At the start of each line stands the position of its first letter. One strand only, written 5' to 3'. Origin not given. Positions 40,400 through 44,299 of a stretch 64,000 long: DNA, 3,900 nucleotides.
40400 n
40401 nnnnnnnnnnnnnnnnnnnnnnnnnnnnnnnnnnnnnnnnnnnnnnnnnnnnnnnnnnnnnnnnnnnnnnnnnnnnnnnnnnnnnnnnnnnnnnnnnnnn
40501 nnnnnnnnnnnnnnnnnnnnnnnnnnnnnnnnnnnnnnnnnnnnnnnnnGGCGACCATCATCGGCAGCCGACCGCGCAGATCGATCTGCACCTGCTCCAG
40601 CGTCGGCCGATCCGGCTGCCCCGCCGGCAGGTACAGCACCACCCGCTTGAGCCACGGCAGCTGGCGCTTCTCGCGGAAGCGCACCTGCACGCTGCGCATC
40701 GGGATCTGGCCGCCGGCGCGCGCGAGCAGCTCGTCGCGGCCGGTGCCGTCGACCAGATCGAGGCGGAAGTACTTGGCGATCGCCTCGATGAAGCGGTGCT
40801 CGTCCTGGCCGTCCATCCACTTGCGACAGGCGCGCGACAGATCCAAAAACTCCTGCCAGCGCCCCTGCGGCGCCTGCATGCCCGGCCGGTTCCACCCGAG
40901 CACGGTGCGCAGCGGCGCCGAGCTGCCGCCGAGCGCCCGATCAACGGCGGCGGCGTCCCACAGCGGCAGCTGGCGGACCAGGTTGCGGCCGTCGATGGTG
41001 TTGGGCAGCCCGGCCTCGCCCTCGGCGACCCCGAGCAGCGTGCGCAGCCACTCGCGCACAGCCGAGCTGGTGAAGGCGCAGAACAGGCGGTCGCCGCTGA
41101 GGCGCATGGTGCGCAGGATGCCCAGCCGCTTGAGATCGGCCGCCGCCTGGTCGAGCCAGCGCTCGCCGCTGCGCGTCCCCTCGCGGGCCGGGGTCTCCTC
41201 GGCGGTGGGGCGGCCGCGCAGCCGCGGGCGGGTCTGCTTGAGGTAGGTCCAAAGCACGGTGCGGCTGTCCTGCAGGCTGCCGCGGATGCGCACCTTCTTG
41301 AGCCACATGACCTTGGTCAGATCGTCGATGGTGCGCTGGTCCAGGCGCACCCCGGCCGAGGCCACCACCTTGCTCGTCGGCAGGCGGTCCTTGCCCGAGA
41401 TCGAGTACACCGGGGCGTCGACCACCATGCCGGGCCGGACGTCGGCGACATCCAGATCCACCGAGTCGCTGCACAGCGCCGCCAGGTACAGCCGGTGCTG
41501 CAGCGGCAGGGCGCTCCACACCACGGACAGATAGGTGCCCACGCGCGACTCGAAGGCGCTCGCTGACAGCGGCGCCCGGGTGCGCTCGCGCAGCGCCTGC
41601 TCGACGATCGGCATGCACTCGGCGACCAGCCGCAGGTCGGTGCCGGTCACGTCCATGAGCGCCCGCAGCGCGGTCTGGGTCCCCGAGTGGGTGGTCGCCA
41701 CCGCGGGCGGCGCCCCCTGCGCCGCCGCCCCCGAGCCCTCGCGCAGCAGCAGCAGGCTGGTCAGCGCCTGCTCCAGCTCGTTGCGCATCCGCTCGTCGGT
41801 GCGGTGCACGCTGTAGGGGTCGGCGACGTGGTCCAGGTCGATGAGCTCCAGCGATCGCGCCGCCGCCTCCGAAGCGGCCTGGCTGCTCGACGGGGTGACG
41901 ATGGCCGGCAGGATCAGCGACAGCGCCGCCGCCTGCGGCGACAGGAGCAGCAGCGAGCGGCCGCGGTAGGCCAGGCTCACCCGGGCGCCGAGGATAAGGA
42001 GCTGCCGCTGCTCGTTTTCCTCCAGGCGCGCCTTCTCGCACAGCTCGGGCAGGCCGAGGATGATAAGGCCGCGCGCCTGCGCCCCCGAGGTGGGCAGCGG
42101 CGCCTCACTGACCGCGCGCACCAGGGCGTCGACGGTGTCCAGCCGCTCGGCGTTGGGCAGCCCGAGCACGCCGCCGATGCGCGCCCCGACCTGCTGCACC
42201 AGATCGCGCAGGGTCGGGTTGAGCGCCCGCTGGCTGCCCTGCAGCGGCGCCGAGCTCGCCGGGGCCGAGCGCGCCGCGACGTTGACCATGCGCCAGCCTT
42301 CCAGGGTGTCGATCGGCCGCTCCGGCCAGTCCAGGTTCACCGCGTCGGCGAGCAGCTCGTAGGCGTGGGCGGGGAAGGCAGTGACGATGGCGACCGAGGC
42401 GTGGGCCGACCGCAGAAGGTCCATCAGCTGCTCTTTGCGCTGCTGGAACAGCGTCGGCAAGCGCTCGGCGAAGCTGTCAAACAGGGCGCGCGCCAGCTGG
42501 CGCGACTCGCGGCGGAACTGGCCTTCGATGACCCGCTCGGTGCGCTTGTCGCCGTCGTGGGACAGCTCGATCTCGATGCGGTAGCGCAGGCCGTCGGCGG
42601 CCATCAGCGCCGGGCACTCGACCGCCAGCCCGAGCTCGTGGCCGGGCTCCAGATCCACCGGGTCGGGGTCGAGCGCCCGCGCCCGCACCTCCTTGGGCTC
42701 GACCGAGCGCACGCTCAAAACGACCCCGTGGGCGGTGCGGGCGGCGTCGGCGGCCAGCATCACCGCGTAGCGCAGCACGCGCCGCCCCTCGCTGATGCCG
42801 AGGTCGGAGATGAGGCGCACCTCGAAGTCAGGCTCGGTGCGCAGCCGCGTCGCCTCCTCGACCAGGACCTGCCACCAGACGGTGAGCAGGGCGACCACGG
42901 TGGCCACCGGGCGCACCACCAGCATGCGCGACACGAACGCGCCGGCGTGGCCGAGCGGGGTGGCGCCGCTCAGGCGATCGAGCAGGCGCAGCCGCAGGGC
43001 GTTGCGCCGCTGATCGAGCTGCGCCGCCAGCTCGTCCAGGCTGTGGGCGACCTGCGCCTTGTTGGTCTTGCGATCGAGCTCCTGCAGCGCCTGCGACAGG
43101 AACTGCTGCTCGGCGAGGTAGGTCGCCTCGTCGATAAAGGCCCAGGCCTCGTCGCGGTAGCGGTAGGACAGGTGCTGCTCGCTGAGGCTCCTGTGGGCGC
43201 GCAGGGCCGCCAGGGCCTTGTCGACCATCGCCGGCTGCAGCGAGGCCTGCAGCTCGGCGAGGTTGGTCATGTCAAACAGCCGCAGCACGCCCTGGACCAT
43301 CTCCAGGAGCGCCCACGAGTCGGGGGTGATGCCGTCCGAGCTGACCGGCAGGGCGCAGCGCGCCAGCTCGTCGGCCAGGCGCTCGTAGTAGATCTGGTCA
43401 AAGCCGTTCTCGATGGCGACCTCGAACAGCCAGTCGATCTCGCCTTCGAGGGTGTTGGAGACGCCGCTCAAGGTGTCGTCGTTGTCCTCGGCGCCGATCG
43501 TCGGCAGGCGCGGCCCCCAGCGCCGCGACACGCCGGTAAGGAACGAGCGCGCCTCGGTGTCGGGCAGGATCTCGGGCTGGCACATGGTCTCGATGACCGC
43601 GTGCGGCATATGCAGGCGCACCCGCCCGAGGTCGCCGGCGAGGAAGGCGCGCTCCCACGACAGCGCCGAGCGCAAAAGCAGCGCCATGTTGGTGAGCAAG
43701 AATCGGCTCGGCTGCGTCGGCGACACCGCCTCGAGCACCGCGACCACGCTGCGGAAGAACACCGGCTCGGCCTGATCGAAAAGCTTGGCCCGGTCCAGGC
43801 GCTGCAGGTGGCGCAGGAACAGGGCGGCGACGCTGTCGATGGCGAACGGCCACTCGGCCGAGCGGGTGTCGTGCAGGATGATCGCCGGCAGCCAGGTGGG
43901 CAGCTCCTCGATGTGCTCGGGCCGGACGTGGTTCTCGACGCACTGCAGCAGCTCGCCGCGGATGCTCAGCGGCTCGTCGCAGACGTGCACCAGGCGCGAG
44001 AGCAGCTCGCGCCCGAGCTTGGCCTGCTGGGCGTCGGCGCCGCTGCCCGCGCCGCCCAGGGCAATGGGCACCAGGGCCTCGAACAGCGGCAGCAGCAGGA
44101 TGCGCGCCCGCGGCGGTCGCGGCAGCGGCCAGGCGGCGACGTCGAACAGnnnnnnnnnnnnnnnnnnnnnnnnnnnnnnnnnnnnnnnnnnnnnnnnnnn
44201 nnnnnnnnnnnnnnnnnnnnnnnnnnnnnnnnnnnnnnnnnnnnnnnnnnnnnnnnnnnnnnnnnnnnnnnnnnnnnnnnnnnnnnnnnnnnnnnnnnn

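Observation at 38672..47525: Stand-alone ~2,950-codon gene: N-terminal propeller modules, >1,000 aa of unassigned helical sequence, and a C-terminal P-loop ATPase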

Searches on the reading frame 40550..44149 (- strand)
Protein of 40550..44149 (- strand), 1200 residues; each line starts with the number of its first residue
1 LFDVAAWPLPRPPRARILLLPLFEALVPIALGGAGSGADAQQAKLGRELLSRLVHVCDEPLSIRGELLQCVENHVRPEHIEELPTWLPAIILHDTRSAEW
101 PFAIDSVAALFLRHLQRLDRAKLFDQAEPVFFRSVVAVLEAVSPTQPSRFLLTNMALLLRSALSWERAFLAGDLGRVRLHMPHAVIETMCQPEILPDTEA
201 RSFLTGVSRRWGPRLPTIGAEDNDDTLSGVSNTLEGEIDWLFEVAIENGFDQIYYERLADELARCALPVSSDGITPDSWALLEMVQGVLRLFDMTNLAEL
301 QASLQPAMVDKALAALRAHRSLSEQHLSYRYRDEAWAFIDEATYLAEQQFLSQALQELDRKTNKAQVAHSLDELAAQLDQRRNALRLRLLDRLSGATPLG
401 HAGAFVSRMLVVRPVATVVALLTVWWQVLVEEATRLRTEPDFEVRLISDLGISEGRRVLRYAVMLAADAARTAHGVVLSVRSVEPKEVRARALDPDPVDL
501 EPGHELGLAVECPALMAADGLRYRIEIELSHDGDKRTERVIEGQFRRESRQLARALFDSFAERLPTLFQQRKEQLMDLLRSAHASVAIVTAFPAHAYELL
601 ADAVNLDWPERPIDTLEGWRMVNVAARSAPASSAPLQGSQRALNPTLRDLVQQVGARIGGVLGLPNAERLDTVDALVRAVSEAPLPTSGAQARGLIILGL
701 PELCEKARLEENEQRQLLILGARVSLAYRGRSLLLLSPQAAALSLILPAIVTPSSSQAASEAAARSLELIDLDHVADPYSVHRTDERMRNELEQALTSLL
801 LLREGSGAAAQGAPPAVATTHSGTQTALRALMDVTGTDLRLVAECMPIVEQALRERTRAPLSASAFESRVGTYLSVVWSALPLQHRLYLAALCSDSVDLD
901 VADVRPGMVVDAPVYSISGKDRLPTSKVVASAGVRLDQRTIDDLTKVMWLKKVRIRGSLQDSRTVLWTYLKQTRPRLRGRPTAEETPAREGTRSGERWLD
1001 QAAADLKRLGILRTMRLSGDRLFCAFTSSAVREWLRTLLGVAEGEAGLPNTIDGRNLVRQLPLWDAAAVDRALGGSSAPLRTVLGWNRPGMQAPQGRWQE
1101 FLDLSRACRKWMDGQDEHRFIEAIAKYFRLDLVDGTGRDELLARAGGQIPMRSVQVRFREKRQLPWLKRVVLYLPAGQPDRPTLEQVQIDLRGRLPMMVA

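Call 64: predict_structure(alignment_id=A8)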
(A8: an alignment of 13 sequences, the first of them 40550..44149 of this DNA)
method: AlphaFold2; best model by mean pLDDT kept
length: 1200 residues; sequences in the alignment: 13
mean_pLDDT: 62.4   pTM: 0.33
mean pLDDT of the five models: 62.4, 56.3, 56.2, 54.4, 49.8
residues with pLDDT >= 90: 53; 70-90: 401; 50-70: 413; < 50: 333
segments of 3 or more residues with pLDDT < 50: 1-14, 95-102, 166-182, 206-236, 267-275, 328-331, 400-403, 548-564, 608-616, 626-642, 687-691, 745-764, 774-788, 802-821, 856-860, 919-947, 958-996, 1037-1050, 1054-1060, 1089-1092, 1134-1151, 1161-1168, 1193-1200
pLDDT, mean of each block of 10 residues (from residue 1): 30 58 87 73 86 72 84 85 84 55 68 84 72 75 60 70 46 37 57 56 50 33 31 47 66 74 52 50 83 85 88 82 59 65 92 82 73 90 87 65 61 87 91 73 80 82 77 84 89 85 84 80 88 77 64 36 53 77 74 67 60 51 53 30 65 83 75 84 59 71 69 74 81 72 43 26 52 43 42 58 38 30 60 57 60 54 58 59 68 58 56 50 40 38 44 52 42 27 29 44 63 55 57 51 41 48 71 61 58 60 80 71 73 44 39 53 47 57 57 42
secondary structure, 60 per line:
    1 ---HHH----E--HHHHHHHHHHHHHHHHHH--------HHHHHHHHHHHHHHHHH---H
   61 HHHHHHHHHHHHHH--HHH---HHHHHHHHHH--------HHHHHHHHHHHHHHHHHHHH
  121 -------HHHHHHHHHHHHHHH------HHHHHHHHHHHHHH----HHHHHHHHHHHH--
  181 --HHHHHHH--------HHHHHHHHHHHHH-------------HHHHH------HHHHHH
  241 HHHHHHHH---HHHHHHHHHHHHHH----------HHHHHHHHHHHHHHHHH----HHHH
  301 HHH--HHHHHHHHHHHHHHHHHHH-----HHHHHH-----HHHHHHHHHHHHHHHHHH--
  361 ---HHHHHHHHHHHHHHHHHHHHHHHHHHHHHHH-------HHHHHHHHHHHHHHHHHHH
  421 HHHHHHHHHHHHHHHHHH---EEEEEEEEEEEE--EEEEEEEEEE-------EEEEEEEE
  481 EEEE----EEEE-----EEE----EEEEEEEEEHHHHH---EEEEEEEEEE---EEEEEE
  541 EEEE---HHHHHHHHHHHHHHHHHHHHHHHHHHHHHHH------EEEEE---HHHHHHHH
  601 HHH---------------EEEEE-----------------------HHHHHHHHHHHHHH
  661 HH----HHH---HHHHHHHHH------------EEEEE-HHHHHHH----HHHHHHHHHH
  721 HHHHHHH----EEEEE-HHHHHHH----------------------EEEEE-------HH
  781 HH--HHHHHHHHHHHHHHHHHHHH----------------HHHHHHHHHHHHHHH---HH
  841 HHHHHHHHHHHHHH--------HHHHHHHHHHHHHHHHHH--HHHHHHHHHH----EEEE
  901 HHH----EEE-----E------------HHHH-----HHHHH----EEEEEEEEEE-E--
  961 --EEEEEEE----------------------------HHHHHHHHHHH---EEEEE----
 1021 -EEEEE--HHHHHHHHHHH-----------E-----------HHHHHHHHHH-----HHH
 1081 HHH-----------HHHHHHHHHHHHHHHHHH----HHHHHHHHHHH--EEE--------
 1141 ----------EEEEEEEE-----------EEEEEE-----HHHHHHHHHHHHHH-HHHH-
elements in order (helices of 4 or more, strands of 3 or more residues): H14-31 H40-56 H60-74 H83-92 H101-120 H128-142 H149-162 H167-178 H183-189 H198-210 H224-228 H235-248 H252-265 H276-292 H297-303 H306-324 H330-335 H341-358 H364-394 H402-438 E442-453 E456-465 E473-484 E489-492 E498-500 E505-513 H514-518 E522-531 E535-544 H548-578 E585-589 H593-603 E619-623 H647-662 H673-681 E694-698 H700-706 H711-727 E732-736 H738-744 E767-771 H779-782 H785-804 H821-835 H839-854 H863-880 H883-892 E897-900 E908-910 H929-932 H938-942 E947-956 E963-969 H998-1008 E1012-1016 E1022-1026 H1029-1039 H1063-1072 H1078-1083 H1095-1112 H1117-1127 E1130-1132 E1151-1158 E1170-1175 H1181-1194 H1196-1199

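Call 68: fold_search(model_id=the predicted structure, library=pdb)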
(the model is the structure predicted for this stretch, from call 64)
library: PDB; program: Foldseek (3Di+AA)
matches with E <= 10: 1210; with E <= 0.001: 1
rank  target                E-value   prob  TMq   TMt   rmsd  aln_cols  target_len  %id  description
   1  7ycx_G                7.6e-04  0.97  0.10  0.12  25.1       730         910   11  The structure of INTAC-PEC complex (released 2023-03-15)
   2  8k2j                  1.3e-03  0.95  0.06  0.12  22.8       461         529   10  Crystal structure of Group 3 Oligosaccharide/Monosaccharide-releasing beta-N-acetylgalactosaminidase NgaDssm, apo form (released 2024-04-24)
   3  1gyv                  5.0e-03  1.00  0.08  0.56   3.9       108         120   12  Gamma-adaptin appendage domain from clathrin adaptor AP1, L762E mutant (released 2002-08-22)
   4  7cun_G                5.0e-03  0.90  0.11  0.13  24.0       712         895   12  The structure of human Integrator-PP2A complex (released 2020-11-25)
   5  1gyu                  5.6e-03  1.00  0.07  0.55   3.7       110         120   13  Gamma-adaptin appendage domain from clathrin adaptor AP1 (released 2002-08-22)
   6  1iu1_B                6.9e-03  1.00  0.07  0.55   3.4       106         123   13  Crystal structure of human gamma1-adaptin ear domain (released 2002-07-10)
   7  4bcx                  7.4e-03  1.00  0.07  0.54   3.9       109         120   13  gamma 2 adaptin EAR domain crystal structure (released 2013-07-10)
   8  1gyw_A                7.7e-03  1.00  0.08  0.55   4.0       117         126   14  Gamma-adaptin appendage domain from clathrin adaptor AP1 A753D mutant (released 2002-08-22)
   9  1gyw_B                8.7e-03  1.00  0.08  0.53   3.9       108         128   12  Gamma-adaptin appendage domain from clathrin adaptor AP1 A753D mutant (released 2002-08-22)
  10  2ymt_A                9.8e-03  1.00  0.07  0.55   3.8       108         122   12  gamma 2 adaptin EAR domain crystal structure with phage peptide GEEWGPWV (released 2013-07-10)
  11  3zy7_A                9.8e-03  1.00  0.07  0.54   3.9       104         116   10  Crystal structure of computationally redesigned gamma-adaptin appendage domain forming a symmetric homodimer (released 2011-12-28)
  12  3zhf_A                1.1e-02  1.00  0.07  0.55   3.7       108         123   12  gamma 2 adaptin EAR domain crystal structure with preS1 site1 peptide NPDWDFN (released 2013-07-10)
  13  1iu1_A                1.2e-02  1.00  0.07  0.54   3.9       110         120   14  Crystal structure of human gamma1-adaptin ear domain (released 2002-07-10)
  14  3mnm_C                1.2e-02  1.00  0.07  0.52   4.7       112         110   10  Crystal structure of GAE domain of GGA2p from Saccharomyces cerevisiae (released 2010-09-08)
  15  5fqg_A                1.3e-02  0.98  0.07  0.13  18.4       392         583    9  The details of glycolipid glycan hydrolysis by the structural analysis of a family 123 glycoside hydrolase from Clostr (released 2016-03-30)
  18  2e9g_MODEL_1_A        1.7e-02  1.00  0.07  0.47   4.2       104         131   10  Solution structure of the alpha adaptinC2 domain from human Adapter-related protein complex 1 gamma 2 subunit (released 2007-07-31)
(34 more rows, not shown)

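Call 83: find_homologous_proteins(query=A8, max_evalue=0.001)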
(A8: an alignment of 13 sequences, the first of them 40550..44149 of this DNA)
Query A8 (13 sequences) (1200 aa, profile of the alignment): 1 proteins with E <= 0.001 among 8000 candidates.
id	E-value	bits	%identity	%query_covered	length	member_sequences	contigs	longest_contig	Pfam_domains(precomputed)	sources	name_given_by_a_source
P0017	0.0e+0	2023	78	92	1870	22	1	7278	-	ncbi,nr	ncbi:MAG: hypothetical protein KA244_03755, partial [Deltaproteobacteria bacterium]|nr:hypothetical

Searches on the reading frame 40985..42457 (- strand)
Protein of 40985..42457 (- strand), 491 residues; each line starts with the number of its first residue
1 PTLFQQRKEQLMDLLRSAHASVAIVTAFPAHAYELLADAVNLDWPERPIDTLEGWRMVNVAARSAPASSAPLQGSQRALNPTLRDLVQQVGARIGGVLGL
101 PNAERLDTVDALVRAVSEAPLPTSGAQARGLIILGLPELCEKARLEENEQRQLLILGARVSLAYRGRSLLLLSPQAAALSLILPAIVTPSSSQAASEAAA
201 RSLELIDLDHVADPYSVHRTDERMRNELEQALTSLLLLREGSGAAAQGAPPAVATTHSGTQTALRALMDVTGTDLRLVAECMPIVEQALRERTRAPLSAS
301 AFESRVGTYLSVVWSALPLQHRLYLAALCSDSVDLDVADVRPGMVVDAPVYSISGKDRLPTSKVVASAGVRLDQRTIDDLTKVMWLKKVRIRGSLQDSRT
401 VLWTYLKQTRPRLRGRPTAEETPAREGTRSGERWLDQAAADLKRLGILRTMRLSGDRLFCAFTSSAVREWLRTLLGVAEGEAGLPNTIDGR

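Call 31: search_solved_structures(query=A4, max_evalue=10)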
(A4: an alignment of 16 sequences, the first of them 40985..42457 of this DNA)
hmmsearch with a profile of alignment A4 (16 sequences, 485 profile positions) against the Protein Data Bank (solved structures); distinct sequences matched with E-value up to 10: 0.

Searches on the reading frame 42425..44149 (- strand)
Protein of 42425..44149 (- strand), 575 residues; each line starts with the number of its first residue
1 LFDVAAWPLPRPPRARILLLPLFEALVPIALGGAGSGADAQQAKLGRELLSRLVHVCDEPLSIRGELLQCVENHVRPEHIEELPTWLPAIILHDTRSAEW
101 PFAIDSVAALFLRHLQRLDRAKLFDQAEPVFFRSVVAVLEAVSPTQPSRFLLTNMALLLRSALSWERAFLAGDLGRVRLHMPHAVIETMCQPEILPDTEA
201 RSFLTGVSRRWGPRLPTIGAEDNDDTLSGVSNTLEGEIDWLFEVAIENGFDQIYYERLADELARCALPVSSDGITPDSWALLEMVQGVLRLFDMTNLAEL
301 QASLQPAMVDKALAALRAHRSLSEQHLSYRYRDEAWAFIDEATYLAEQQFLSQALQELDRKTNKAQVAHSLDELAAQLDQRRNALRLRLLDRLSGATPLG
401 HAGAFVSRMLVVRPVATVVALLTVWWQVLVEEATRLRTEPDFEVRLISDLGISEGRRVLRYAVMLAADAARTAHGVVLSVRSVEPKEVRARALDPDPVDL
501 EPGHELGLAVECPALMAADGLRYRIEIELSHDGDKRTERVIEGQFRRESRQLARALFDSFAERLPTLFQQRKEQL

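Call 38: search_solved_structures(query=A6, max_evalue=10)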
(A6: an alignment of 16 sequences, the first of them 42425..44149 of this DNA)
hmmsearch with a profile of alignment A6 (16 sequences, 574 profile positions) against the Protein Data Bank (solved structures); distinct sequences matched with E-value up to 10: 1.
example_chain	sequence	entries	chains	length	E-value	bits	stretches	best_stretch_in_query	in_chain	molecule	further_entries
9i04_C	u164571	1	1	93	1.4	10.5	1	200-240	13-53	DNA-directed DNA/RNA polymerase mu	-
